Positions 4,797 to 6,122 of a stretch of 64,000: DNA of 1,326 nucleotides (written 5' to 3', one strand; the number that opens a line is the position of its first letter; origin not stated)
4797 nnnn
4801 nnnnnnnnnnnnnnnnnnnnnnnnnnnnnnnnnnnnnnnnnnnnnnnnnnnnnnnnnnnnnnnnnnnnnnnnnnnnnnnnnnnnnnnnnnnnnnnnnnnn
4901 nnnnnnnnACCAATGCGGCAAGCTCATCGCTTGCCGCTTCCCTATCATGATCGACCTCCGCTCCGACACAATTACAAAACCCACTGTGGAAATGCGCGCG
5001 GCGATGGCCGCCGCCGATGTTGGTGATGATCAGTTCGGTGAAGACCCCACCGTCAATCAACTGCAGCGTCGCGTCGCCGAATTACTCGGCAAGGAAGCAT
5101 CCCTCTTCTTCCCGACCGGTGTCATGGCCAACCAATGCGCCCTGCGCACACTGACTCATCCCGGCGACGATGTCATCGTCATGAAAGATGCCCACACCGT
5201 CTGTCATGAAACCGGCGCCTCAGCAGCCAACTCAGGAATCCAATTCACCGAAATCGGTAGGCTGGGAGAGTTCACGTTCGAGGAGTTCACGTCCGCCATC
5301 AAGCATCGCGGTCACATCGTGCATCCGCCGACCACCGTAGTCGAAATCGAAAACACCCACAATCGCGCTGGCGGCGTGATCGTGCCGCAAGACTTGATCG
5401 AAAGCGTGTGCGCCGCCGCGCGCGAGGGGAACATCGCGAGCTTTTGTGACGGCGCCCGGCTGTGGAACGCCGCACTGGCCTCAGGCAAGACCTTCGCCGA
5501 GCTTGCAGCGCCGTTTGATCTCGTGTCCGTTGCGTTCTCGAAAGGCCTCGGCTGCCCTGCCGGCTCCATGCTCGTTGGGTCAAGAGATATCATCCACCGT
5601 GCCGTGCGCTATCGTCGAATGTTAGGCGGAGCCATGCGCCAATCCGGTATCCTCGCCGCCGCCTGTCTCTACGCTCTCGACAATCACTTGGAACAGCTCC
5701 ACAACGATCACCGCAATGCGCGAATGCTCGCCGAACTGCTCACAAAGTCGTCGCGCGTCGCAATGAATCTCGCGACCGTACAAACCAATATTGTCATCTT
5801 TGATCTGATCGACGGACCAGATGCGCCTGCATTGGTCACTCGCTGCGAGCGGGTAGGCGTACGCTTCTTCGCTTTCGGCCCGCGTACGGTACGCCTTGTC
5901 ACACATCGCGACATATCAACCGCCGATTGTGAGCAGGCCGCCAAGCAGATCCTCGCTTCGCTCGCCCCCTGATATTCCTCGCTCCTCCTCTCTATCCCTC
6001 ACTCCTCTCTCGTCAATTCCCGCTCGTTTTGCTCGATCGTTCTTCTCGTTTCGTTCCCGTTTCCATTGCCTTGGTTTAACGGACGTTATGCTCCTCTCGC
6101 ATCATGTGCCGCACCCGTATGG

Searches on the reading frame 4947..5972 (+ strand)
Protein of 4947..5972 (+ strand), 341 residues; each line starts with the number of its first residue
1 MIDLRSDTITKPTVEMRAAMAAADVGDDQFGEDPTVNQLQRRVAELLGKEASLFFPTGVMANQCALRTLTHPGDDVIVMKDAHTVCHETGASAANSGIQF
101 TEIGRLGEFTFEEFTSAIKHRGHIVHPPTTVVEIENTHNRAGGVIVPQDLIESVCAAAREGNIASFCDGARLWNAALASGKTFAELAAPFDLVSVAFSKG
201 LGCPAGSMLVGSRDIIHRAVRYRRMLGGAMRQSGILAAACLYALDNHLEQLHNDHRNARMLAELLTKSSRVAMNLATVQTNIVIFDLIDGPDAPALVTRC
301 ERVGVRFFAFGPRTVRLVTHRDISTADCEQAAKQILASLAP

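Call 5: search_protein_families(library=pfam, proteins=[window:4947-5972:+], max_evalue=0.01)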
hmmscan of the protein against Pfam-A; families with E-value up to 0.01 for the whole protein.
window:4947-5972:+ (341 aa): 2 families
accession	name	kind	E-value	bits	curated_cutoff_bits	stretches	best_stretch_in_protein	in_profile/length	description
PF01212.27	Beta_elim_lyase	-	3.6e-90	302.6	27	1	3-285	1-285/288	Beta-eliminating lyase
PF01053.26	Cys_Met_Meta_PP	-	1.5e-07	30.8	27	1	33-168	51-173/381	Cys/Met metabolism PLP-dependent enzyme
